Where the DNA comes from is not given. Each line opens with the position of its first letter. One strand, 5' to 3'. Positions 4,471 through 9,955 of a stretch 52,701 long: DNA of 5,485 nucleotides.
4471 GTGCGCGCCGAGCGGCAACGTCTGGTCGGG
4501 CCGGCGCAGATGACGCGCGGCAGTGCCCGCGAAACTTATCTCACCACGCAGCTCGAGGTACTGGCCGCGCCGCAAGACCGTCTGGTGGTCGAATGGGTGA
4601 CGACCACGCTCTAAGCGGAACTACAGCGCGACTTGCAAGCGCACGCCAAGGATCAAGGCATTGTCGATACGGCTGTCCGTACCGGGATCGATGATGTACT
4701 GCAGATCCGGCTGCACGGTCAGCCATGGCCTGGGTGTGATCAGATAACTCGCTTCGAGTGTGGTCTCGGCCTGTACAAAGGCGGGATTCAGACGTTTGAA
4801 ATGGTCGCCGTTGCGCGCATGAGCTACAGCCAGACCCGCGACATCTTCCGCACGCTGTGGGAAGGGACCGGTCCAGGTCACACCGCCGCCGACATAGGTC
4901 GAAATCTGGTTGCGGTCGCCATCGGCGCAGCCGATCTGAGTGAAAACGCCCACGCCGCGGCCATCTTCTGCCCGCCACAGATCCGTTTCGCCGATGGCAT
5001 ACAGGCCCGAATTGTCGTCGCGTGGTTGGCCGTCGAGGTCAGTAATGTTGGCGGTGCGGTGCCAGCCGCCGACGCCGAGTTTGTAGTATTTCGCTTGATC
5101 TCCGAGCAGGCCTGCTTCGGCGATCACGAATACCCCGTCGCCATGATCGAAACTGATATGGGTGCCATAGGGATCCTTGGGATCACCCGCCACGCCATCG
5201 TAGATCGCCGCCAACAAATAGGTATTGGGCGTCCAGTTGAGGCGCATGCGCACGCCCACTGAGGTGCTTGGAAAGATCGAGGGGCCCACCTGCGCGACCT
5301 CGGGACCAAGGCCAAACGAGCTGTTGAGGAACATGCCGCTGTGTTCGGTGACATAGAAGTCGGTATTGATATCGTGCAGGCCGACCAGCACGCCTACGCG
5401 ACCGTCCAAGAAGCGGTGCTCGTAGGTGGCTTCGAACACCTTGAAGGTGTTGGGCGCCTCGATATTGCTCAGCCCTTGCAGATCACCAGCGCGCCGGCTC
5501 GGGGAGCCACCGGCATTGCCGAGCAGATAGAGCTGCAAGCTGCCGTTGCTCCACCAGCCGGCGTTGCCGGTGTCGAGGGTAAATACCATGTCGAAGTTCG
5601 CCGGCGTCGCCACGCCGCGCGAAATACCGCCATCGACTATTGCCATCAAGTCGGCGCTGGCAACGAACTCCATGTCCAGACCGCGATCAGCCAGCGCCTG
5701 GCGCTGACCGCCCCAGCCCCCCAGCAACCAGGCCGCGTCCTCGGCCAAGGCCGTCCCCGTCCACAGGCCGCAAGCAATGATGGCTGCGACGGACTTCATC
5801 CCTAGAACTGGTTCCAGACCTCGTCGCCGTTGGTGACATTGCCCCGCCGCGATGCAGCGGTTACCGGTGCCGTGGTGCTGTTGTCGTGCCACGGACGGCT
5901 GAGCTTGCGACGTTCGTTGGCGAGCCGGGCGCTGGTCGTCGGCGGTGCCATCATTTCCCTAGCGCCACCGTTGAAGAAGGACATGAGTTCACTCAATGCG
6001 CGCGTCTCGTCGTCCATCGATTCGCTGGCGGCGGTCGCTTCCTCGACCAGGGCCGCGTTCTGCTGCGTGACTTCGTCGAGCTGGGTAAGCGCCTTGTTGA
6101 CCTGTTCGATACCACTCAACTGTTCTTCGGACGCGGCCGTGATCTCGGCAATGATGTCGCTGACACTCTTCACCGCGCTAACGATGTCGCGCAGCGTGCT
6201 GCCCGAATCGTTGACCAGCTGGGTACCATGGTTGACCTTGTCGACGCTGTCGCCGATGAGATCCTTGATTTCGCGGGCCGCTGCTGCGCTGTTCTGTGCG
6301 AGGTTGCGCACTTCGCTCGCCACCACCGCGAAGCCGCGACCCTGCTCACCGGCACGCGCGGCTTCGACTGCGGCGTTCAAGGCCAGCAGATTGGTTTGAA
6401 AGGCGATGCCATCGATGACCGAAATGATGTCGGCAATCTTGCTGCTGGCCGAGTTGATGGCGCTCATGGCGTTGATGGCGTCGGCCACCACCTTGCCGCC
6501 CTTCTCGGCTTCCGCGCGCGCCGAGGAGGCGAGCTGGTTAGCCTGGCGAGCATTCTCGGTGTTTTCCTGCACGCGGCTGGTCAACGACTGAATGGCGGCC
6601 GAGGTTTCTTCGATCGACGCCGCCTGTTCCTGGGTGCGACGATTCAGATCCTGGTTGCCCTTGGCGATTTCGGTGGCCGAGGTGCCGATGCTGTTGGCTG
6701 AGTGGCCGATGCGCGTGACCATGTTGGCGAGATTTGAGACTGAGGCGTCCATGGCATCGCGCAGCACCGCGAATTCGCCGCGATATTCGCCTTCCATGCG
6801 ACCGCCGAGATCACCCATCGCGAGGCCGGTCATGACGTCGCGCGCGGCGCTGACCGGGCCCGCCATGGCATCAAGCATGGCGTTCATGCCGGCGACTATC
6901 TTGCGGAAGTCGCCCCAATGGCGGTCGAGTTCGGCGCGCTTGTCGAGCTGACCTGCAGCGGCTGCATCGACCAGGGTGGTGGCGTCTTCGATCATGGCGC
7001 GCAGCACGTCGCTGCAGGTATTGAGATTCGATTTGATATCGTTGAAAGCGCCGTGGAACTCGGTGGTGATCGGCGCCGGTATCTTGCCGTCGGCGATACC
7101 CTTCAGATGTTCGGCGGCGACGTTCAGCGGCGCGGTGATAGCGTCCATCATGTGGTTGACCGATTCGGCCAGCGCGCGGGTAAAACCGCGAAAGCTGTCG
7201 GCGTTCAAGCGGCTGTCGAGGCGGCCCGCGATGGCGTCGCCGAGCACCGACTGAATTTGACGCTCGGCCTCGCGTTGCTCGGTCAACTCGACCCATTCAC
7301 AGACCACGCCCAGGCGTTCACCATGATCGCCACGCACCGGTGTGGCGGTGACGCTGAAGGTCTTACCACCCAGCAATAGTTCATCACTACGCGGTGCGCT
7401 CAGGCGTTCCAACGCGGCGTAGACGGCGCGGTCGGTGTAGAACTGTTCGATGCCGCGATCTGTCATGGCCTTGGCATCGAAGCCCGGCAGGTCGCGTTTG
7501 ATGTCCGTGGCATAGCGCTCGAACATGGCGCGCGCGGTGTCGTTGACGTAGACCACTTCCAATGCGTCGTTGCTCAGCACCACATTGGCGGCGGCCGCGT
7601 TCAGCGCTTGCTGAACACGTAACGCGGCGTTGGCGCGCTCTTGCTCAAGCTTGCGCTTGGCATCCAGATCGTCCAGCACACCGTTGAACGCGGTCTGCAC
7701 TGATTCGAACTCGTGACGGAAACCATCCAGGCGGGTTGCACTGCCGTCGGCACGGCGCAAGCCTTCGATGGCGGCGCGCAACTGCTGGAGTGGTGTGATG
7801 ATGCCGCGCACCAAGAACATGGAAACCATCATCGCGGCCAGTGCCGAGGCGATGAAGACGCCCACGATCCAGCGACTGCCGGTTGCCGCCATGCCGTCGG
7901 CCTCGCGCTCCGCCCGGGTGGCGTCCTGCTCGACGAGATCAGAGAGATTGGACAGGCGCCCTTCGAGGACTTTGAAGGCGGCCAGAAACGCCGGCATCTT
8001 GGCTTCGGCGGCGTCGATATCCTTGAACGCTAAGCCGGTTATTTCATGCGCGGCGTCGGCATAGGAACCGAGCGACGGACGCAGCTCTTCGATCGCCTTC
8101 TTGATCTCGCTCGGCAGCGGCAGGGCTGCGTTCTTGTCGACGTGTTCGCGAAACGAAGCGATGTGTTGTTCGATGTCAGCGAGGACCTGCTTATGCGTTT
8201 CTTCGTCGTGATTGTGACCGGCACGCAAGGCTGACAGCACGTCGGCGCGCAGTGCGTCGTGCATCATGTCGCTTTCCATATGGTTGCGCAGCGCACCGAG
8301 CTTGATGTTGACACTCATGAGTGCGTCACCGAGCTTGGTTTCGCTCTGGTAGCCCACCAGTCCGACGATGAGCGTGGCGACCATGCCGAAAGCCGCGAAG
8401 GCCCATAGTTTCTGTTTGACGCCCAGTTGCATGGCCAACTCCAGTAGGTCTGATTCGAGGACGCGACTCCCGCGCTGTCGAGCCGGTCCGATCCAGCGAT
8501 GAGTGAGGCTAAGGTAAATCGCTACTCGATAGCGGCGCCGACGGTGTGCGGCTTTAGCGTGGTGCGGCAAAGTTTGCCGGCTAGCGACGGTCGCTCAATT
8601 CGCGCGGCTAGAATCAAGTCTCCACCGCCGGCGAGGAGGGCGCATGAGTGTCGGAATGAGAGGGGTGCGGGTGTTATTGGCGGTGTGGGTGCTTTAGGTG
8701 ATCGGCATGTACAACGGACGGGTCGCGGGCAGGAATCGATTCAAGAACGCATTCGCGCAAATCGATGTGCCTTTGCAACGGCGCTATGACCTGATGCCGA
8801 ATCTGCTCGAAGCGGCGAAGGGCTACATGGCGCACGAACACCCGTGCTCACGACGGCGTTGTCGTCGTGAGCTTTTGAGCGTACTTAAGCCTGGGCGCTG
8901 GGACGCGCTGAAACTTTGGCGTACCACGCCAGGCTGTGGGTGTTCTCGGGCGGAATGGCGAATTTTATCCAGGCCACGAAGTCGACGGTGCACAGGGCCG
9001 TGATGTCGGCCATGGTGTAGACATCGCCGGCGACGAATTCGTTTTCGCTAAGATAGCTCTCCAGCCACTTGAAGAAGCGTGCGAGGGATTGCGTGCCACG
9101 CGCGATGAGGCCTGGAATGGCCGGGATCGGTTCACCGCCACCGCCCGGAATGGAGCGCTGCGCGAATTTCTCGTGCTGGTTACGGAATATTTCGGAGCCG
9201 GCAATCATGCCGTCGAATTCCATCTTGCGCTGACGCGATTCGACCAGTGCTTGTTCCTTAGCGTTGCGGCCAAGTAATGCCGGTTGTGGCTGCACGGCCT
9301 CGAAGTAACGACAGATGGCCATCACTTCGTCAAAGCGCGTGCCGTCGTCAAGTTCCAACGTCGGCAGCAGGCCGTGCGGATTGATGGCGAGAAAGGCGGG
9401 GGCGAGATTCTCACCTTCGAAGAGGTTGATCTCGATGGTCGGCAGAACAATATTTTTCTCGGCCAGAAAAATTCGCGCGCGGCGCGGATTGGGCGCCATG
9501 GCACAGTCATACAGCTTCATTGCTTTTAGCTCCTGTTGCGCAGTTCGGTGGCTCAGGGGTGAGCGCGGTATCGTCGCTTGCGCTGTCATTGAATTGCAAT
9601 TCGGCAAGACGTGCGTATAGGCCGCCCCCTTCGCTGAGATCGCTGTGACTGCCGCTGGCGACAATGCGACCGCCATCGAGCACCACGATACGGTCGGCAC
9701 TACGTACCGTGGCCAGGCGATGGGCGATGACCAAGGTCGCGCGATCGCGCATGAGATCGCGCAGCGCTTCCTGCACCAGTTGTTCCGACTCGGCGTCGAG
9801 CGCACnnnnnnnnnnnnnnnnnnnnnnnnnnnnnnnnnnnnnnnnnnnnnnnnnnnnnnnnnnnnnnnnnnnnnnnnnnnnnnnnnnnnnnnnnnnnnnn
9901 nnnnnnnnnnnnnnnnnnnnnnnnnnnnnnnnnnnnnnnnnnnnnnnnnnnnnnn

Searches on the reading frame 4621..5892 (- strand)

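Call 32: search_protein_families(library=pfam, proteins=[window:4621-5892:-], max_evalue=0.00001)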
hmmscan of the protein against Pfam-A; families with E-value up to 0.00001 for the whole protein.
window:4621-5892:- (423 aa): 1 family
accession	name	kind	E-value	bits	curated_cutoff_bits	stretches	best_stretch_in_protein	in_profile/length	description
PF04966.18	OprB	-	3.9e-51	175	22.9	1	93-422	3-371/372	Carbohydrate-selective porin, OprB family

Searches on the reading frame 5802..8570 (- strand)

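Call 32: search_protein_families(library=pfam, proteins=[window:5802-8570:-], max_evalue=0.00001)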
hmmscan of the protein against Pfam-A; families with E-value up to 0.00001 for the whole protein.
window:5802-8570:- (922 aa): 3 families
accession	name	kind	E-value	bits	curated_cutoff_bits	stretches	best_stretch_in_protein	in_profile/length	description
PF00015.26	MCPsignal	-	5.3e-55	186.3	34.6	1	679-835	2-172/172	Methyl-accepting chemotaxis protein (MCP) signalling domain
PF18947.5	HAMP_2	-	7.4e-39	132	24.3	2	460-524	2-66/67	HAMP domain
PF12729.13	4HB_MCP_1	-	8.2e-08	32.4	27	1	49-225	2-178/181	Four helix bundle sensory module for signal transduction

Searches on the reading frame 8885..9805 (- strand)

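Call 32: search_protein_families(library=pfam, proteins=[window:8885-9805:-], max_evalue=0.00001)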
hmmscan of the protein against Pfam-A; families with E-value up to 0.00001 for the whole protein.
window:8885-9805:- (306 aa): 6 families
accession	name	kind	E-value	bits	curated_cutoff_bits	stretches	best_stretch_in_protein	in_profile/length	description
PF13409.12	GST_N_2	-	7.6e-12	46.1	25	1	105-170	3-69/70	Glutathione S-transferase, N-terminal domain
PF13417.12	GST_N_3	-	8.3e-11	42.5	22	1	98-175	1-74/75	Glutathione S-transferase, N-terminal domain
PF02798.26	GST_N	-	2.4e-08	34.6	20.9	1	95-167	2-73/76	Glutathione S-transferase, N-terminal domain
PF00043.30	GST_C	-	2.3e-07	31.4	20.7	1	241-302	31-93/93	Glutathione S-transferase, C-terminal domain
PF14497.11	GST_C_3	-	2.1e-06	28.3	21.6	1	239-303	29-96/104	Glutathione S-transferase, C-terminal domain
PF13410.11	GST_C_2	-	2.9e-06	27.7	24.9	1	233-278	3-48/69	Glutathione S-transferase, C-terminal domain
